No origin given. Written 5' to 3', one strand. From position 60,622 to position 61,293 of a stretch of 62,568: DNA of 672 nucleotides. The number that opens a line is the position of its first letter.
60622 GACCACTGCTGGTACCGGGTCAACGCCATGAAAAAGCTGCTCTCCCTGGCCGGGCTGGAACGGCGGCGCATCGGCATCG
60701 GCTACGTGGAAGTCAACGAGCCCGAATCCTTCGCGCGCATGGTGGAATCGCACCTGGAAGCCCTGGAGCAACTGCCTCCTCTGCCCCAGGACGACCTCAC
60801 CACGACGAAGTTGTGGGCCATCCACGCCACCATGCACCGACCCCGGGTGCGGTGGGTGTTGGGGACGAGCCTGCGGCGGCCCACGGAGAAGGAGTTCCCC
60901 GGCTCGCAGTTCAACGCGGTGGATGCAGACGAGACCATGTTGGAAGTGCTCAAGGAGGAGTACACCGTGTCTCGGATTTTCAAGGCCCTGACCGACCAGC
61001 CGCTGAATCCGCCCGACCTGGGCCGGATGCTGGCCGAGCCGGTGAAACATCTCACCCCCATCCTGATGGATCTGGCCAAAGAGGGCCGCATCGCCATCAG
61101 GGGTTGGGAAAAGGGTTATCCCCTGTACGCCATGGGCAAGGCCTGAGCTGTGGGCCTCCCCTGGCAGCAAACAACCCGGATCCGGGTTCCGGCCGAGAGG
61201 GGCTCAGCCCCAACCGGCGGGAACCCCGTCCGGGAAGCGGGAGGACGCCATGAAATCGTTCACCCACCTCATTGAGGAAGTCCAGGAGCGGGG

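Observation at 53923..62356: Sigma-54/PAS-controlled NuoE-NuoF-ferredoxin-HdrA::MvhD-FrhB cluster with no HdrBC or other catalytic partner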

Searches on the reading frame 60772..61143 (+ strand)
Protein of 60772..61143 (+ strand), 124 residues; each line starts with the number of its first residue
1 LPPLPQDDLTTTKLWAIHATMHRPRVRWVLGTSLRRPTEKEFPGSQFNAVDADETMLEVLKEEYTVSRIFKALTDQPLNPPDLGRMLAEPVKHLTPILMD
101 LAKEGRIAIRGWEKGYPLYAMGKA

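Call 46: search_protein_families(library=pfam, alignment_id=A3, max_evalue=1)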
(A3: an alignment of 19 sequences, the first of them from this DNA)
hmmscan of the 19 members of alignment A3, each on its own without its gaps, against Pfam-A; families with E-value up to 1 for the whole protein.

A. member 1, seq(124 aa): 0 families

B. families by the number of members that match (of 19 scanned): 26 families (the first 25 are shown)
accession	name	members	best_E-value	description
PF21476.4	PF0610-like_N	9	0.0037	PF0610-like, N-terminal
PF24270.1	HTH_Cmi2_C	9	0.0049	Cmi2, C-terminal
PF17782.7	DprA_WH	7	0.001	DprA winged helix domain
PF12840.13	HTH_20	5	0.0041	Helix-turn-helix domain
PF12802.13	MarR_2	4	0.011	MarR family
PF19121.6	DUF5805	3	0.003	Family of unknown function (DUF5805)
PF01022.26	HTH_5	3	0.0078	Bacterial regulatory protein, arsR family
PF01978.25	TrmB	3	0.022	Sugar-specific transcriptional regulator TrmB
PF09339.16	HTH_IclR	2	3.5e-05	IclR helix-turn-helix domain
PF24034.1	DUF7343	2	0.0072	Domain of unknown function (DUF7343)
PF01047.28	MarR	2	0.016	MarR family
PF13545.12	HTH_Crp_2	2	0.032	Crp-like helix-turn-helix domain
PF08100.18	Dimerisation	2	0.071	O-methyltransferase dimerisation domain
PF13463.12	HTH_27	1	0.0016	Winged helix DNA-binding domain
PF16221.11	HTH_47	1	0.0094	winged helix-turn-helix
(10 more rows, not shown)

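Call 52: predict_structure(alignment_id=A3)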
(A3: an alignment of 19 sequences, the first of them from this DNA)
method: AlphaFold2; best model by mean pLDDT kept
length: 124 residues; sequences in the alignment: 19
mean_pLDDT: 83.9   pTM: 0.73
mean pLDDT of the five models: 83.9, 81.4, 81.4, 79.0, 78.8
residues with pLDDT >= 90: 49; 70-90: 57; 50-70: 18; < 50: 0
segments of 3 or more residues with pLDDT < 50: none
pLDDT, mean of each block of 10 residues (from residue 1): 83 91 84 65 61 85 92 91 91 91 89 89 71
secondary structure, 60 per line:
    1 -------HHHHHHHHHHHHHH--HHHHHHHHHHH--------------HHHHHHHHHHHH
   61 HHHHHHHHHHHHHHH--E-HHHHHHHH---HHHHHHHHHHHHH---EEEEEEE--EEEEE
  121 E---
elements in order: H8-21 H24-34 H49-75 H80-87 H91-103 E107-113 E116-121

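Call 55: fold_search(model_id=the predicted structure, library=pdb)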
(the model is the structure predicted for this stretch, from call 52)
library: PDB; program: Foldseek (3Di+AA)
matches with E <= 10: 1401; with E <= 0.001: 0
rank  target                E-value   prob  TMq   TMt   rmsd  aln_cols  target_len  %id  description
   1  2gxb_B                8.3e-03  1.00  0.42  0.78   1.4        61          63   26  Crystal Structure of The Za Domain bound to Z-RNA (released 2007-05-01)
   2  4k2e_A                1.4e-02  1.00  0.45  0.58   6.1        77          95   18  HlyU from Vibrio cholerae N16961 (released 2014-04-30)
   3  4ooi_B                1.5e-02  1.00  0.43  0.54   7.1        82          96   17  Reduced HlyU from Vibrio cholerae N16961 (released 2014-12-31)
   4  3f21_A                1.9e-02  1.00  0.41  0.71   2.3        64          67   22  Crystal structure of Zalpha in complex with d(CACGTG) (released 2008-12-30)
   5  1qbj_C                2.0e-02  1.00  0.41  0.71   2.4        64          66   22  CRYSTAL STRUCTURE OF THE ZALPHA Z-DNA COMPLEX (released 1999-07-02)
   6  22oz_D                2.1e-02  0.98  0.41  0.32  10.7       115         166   16  Structural insights into HpaR-mediated recognition of hrpX and hrpG in Xanthomonas campestris pv. campestris (released 2026-03-11)
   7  3jth_A                2.3e-02  1.00  0.43  0.55   6.5        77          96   21  Crystal structure of a transcriptional regulator HlyU from Vibrio vulnificus CMCP6 (released 2010-03-16)
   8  3irq_C                2.4e-02  1.00  0.43  0.80   1.8        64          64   25  Crystal structure of a Z-Z junction (released 2010-05-19)
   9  2acj_B                2.4e-02  1.00  0.42  0.74   2.3        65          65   22  Crystal structure of the B/Z junction containing DNA bound to Z-DNA binding proteins (released 2005-10-25)
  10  2xig_B                2.7e-02  1.00  0.40  0.35   4.9        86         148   19  The structure of the Helicobacter pylori ferric uptake regulator Fur reveals three functional metal binding sites (released 2011-01-19)
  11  1qbj_A                2.9e-02  1.00  0.45  0.82   1.8        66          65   24  CRYSTAL STRUCTURE OF THE ZALPHA Z-DNA COMPLEX (released 1999-07-02)
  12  1r1t_B                3.1e-02  1.00  0.44  0.55   6.8        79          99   16  Crystal structure of the cyanobacterial metallothionein repressor SmtB in the apo-form (released 2004-05-18)
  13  4k2e_B                3.1e-02  1.00  0.42  0.55   9.9       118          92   14  HlyU from Vibrio cholerae N16961 (released 2014-04-30)
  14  3cuo_D                3.3e-02  1.00  0.42  0.54   6.6        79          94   16  Crystal structure of the predicted DNA-binding transcriptional regulator from E. coli (released 2008-06-17)
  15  1qbj_B                3.8e-02  1.00  0.41  0.74   2.3        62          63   21  CRYSTAL STRUCTURE OF THE ZALPHA Z-DNA COMPLEX (released 1999-07-02)
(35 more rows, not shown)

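Call 80: search_protein_representatives(alignment_id=A3)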
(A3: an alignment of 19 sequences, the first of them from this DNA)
Query: 19 sequences, 124 profile positions. Proteins with E-value up to 0.001 (for the whole library): 175; up to 1e-10: 31; up to 1e-30: 4. The best 150 are listed.
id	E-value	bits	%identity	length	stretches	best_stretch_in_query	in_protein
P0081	2.1e-49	182.9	-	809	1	1-123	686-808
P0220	4.9e-48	178.5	-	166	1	1-124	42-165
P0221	2.1e-42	160.4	-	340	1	1-121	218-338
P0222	3.3e-39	150.0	-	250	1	1-120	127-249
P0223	4.5e-29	117.3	-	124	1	1-109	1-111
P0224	3.3e-28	114.5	-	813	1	2-121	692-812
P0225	2.0e-27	112.0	-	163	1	1-119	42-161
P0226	3.1e-25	104.9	-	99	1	1-96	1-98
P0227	5.3e-25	104.1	-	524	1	1-119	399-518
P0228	9.2e-25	103.4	-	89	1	41-123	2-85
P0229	1.4e-22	96.4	-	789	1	2-120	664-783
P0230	2.0e-19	86.1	-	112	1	1-76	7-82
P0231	7.1e-19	84.4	-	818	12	73-111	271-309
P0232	2.6e-18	82.5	-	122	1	26-105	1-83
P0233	3.2e-18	82.2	-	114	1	30-121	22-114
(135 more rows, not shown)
